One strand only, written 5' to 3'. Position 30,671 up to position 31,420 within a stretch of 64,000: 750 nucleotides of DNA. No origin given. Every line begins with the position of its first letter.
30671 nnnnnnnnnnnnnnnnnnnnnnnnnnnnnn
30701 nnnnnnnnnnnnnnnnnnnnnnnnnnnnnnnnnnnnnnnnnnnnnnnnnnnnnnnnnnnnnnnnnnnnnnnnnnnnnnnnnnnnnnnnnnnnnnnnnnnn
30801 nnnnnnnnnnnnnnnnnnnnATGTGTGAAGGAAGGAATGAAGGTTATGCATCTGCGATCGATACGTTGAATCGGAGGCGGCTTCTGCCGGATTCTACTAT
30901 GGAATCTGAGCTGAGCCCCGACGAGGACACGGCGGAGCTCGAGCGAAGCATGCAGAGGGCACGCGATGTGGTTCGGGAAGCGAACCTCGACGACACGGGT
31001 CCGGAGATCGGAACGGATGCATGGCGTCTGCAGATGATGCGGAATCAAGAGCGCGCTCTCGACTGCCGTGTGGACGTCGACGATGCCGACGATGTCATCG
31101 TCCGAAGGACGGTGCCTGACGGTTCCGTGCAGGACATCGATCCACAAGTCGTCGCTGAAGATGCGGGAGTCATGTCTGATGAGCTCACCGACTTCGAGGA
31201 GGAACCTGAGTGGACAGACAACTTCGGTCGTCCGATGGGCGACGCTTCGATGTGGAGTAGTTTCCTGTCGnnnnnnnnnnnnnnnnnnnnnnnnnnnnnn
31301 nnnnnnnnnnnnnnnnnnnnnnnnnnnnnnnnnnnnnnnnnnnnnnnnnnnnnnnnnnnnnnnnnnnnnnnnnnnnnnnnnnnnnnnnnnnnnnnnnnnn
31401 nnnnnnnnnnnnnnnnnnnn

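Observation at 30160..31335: Insert downstream of tRNA-Lys: two conserved-loop hairpin repeats and a GC-rich acidic-protein gene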

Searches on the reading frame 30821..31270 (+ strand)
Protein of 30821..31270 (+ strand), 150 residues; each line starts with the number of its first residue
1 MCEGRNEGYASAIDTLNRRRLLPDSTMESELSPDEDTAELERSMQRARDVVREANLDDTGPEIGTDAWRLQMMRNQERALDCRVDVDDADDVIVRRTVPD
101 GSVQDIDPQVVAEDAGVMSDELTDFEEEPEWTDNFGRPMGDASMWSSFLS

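Call 8: search_protein_families(library=pfam, proteins=[window:30821-31270:+], max_evalue=1)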
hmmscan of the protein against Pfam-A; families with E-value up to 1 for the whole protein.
window:30821-31270:+ (150 aa): 0 families

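Call 9: search_protein_families(library=phrogs, proteins=[window:30821-31270:+], max_evalue=1)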
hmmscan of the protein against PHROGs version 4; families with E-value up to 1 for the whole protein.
window:30821-31270:+ (150 aa): 0 families

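Call 13: find_homologous_proteins(query=window:30821-31270:+, max_evalue=0.01)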
Query window:30821-31270:+ (150 aa): 1 proteins with E <= 0.01 among 31 candidates.
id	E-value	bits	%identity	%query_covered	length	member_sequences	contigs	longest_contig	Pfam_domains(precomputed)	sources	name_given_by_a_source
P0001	6.2e-92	323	100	100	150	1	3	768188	-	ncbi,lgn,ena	-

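Call 14: find_encoding_contigs(protein=window:30821-31270:+, flank=10000, max_places=10)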
Protein window:30821-31270:+ (150 aa): 5 contigs read that carry it; 3 places shown.
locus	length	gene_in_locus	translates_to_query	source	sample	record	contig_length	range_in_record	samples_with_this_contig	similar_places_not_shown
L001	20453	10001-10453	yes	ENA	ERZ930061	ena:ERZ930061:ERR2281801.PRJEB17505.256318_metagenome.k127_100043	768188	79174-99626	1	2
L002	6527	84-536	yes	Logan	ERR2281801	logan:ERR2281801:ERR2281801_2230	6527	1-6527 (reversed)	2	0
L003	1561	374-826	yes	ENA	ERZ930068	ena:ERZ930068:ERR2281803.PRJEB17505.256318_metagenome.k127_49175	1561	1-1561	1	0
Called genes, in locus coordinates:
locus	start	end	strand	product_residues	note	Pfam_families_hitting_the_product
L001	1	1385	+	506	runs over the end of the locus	PF06745:ATPase (faint), PF00006:ATP-synt_ab, PF00306:ATP-synt_ab_C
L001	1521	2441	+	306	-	PF00231:ATP-synt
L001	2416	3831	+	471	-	PF02874:ATP-synt_ab_N, PF00006:ATP-synt_ab, PF22919:ATP-synt_VA_C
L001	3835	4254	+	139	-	PF02823:ATP-synt_DE_N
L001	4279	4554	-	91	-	PF01016:Ribosomal_L27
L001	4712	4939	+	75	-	PF01106:NifU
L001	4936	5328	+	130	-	-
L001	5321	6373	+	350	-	PF10555:MraY_sig1 (weak), PF00953:Glycos_transf_4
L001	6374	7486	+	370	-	PF01098:FTSW_RODA_SPOVE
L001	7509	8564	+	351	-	PF03033:Glyco_transf_28, PF02350:Epimerase_2 (faint), PF04101:Glyco_tran_28_C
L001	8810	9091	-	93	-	-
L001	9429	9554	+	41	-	-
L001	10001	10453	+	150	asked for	-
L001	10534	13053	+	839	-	PF00690:Cation_ATPase_N, PF00122:E1-E2_ATPase, PF00702:Hydrolase, PF13246:Cation_ATPase (weak), PF08282:Hydrolase_3 (faint), PF00689:Cation_ATPase_C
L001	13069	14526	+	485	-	PF21799:MurD-like_N (faint), PF08245:Mur_ligase_M, PF02875:Mur_ligase_C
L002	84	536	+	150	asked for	-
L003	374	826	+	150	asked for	-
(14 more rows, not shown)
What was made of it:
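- On tRNA-linked genomic island (integrase type): Precomputed Pfam hits for all called genes within about 10 kb either side are housekeeping families (call 14).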

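Call 31: search_dna_similar(query=window:30821-31270:+, collection=phages, mode=protein, max_evalue=1)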
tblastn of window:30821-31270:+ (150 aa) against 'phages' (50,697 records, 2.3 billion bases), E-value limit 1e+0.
No match.

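Call 41: search_protein_representatives(protein=window:30821-31270:+)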
Query: 150 residues. Proteins with E-value up to 0.001 (for the whole library): 2; up to 1e-10: 1; up to 1e-30: 1. The best 2 are listed.
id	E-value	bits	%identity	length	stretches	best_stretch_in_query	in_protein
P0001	2.0e-92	323.2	100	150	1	1-150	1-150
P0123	5.0e-07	46.2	46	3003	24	108-131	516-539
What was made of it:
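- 30812..31273 (+): SD GGAGG (30812-30816) followed by ORF150 (30821-31273). ORF150 is 150 aa, acidic (pI 4.05), has GC3 0.64, and has no known relative. No homologue by word-indexed search (call 13) or by exhaustive phmmer against 1.84e9 representatives (call 41).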

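Call 43: predict_structure(protein=window:30821-31270:+)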
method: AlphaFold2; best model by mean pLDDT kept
length: 150 residues; sequences in the alignment: 1
mean_pLDDT: 59.2   pTM: 0.26
mean pLDDT of the five models: 59.2, 55.2, 51.1, 49.1, 48.1
residues with pLDDT >= 90: 0; 70-90: 46; 50-70: 51; < 50: 53
segments of 3 or more residues with pLDDT < 50: 1-9, 15-26, 58-68, 71-79
pLDDT, mean of each block of 10 residues (from residue 1): 41 46 47 65 75 51 46 44 79 79 78 56 55 72 56
secondary structure, 60 per line:
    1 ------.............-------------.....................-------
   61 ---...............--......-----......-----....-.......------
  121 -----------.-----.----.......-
elements in order: H7-19 H33-53 H64-78 E81-86 E92-97 E103-106 H108-114 H143-149
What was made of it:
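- ORF59 was not called as a gene in the main assembly, and ORF150 gives only a low-confidence model (pLDDT 59, call 43).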

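Call 56: find_related_loci(query=window:30821-31270:+, collection=viral_contigs, flank=5000)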
Query window:30821-31270:+ (150 aa) in viral_contigs; peptide patterns used: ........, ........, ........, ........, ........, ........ (x = any residue, [..] = any of these).
24 stretches matched a pattern, but none encodes a relative of the query by tblastn (E <= 1e-3).

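Call 57: search_dna_similar(query=window:30821-31270:+, collection=plasmids, mode=protein, max_evalue=1)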
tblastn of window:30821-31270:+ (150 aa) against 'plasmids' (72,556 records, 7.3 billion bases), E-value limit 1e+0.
No match.
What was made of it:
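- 30812..31273 (+): No match in phages, plasmids or IMG/VR (calls 31, 56, 57).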

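Call 77: search_protein_families(library=padloc, proteins=[window:30821-31270:+], max_evalue=1)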
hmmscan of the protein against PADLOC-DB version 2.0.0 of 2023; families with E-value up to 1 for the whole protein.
window:30821-31270:+ (150 aa): 0 families
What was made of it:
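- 30812..31273 (+): No Pfam, PHROG or PADLOC hit (calls 8, 9, 77).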

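Call 78: fold_search(model_id=the predicted structure, library=pdb)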
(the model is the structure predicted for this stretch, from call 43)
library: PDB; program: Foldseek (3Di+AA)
matches with E <= 10: 468; with E <= 0.001: 0
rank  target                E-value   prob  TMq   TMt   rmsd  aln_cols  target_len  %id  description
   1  5l4g_H                5.3e-01  0.33  0.17  0.07  15.6        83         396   13  The human 26S proteasome at 3.9 A (released 2016-09-07)
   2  7b1f_A                5.3e-01  0.10  0.11  0.14  13.5        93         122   14  Orthorhombic P212121 Structure of Human Mad1 C-terminal Domain in Complex with Phosphorylated Bub1 CD1 Domain (released 2021-03-17)
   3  9kqp_D                9.5e-01  0.10  0.12  0.12  13.2        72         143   19  PSI-LHCI supercomplex binding with 10 Lhcas from C. subellipsoidea (released 2025-02-26)
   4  5ngm_Av               1.0e+00  0.21  0.16  0.15  20.9        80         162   18  2.9S structure of the 70S ribosome composing the S. aureus 100S complex (released 2017-10-04)
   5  5eq4_B                1.0e+00  0.21  0.16  0.13  13.6        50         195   20  Crystal structure of the SrpA adhesin R347E mutant from Streptococcus sanguinis (released 2016-01-27)
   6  2bwn_B                1.0e+00  0.20  0.17  0.08   5.0        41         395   17  5-Aminolevulinate Synthase from Rhodobacter capsulatus (released 2005-09-27)
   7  7ath                  1.0e+00  0.14  0.17  0.18  14.5        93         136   15  Crystal structure of UipA (released 2021-10-06)
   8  2bwn_A                1.2e+00  0.16  0.14  0.06   7.5        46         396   17  5-Aminolevulinate Synthase from Rhodobacter capsulatus (released 2005-09-27)
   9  8wey_D                1.2e+00  0.07  0.13  0.14  11.9        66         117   17  PSI-LHCI of the red alga Cyanidium caldarium RK-1 (NIES-2137) (released 2024-02-14)
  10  2bwn_E                1.2e+00  0.16  0.14  0.06   7.5        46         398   17  5-Aminolevulinate Synthase from Rhodobacter capsulatus (released 2005-09-27)
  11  2bwo_A                1.2e+00  0.16  0.16  0.08   5.1        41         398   17  5-Aminolevulinate Synthase from Rhodobacter capsulatus in complex with succinyl-CoA (released 2005-09-27)
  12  9eys_D                1.2e+00  0.12  0.12  0.13  10.3        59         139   20  Structure of Far-Red Photosystem I from C. thermalis PCC 7203 (released 2025-04-23)
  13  3ka5_A                1.3e+00  0.44  0.17  0.40   7.8        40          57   22  Crystal structure of Ribosome-associated protein Y (PSrp-1) from Clostridium acetobutylicum. Northeast Structural Geno (released 2009-11-03)
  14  9baq_C                1.3e+00  0.35  0.18  0.36   3.2        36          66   22  CryoEM structure of DIM2-HP1-H3K9me3-DNA complex (released 2024-07-24)
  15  9baz_C                1.4e+00  0.72  0.22  0.49   3.5        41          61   17  CryoEM structure of DIM2-HP1 complex (released 2024-07-24)
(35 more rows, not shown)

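Call 79: fold_search(model_id=the predicted structure, library=viral)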
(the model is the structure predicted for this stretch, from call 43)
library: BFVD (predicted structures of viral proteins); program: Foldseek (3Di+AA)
matches with E <= 10: 857; with E <= 0.001: 0
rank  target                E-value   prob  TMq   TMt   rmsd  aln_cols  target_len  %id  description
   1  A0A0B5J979            9.0e-02  0.16  0.14  0.09  21.5       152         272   13  Uncharacterized protein [Pandoravirus inopinatum]
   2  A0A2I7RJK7            9.6e-02  0.18  0.16  0.12  19.1       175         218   16  (no name in the UniProt tables at hand)
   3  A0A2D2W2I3            1.0e-01  0.20  0.18  0.08  20.6       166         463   12  Uncharacterized protein [Stenotrophomonas phage vB_SmaS_DLP_5]
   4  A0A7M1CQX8            1.2e-01  0.18  0.19  0.10  25.6       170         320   16  (no name in the UniProt tables at hand)
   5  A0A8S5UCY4            1.4e-01  0.60  0.15  0.05  10.2        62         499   18  Uncharacterized protein [Siphoviridae sp. ctgN495]
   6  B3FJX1                1.4e-01  0.21  0.17  0.17  20.2       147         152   16  Uncharacterized protein [Pseudomonas phage 201phi2-1]
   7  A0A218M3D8            1.7e-01  0.35  0.20  0.22  14.5       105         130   23  Uncharacterized protein [Acidovorax phage ACP17]
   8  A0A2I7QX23            2.3e-01  0.63  0.22  0.20  14.8       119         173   13  (no name in the UniProt tables at hand)
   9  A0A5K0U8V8            2.6e-01  0.09  0.14  0.05  26.4       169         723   11  Uncharacterized protein [Yasminevirus sp. GU-2018]
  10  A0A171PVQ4            2.7e-01  0.09  0.14  0.13  24.2       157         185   18  Uncharacterized protein [Heliothis virescens ascovirus 3f]
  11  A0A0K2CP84            2.9e-01  0.14  0.18  0.04  19.5       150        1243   17  Uncharacterized protein [Brevibacillus phage SecTim467]
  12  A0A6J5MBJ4            2.9e-01  0.10  0.16  0.06  21.6       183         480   15  Uncharacterized protein [uncultured Caudovirales phage]
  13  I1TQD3                3.1e-01  0.12  0.18  0.13  23.6       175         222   12  (no name in the UniProt tables at hand)
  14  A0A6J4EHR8            3.1e-01  0.11  0.17  0.13  21.9       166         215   14  (no name in the UniProt tables at hand)
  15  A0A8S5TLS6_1          3.3e-01  0.41  0.20  0.05  13.1        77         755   13  Uncharacterized protein [Podoviridae sp. ctz6O13]
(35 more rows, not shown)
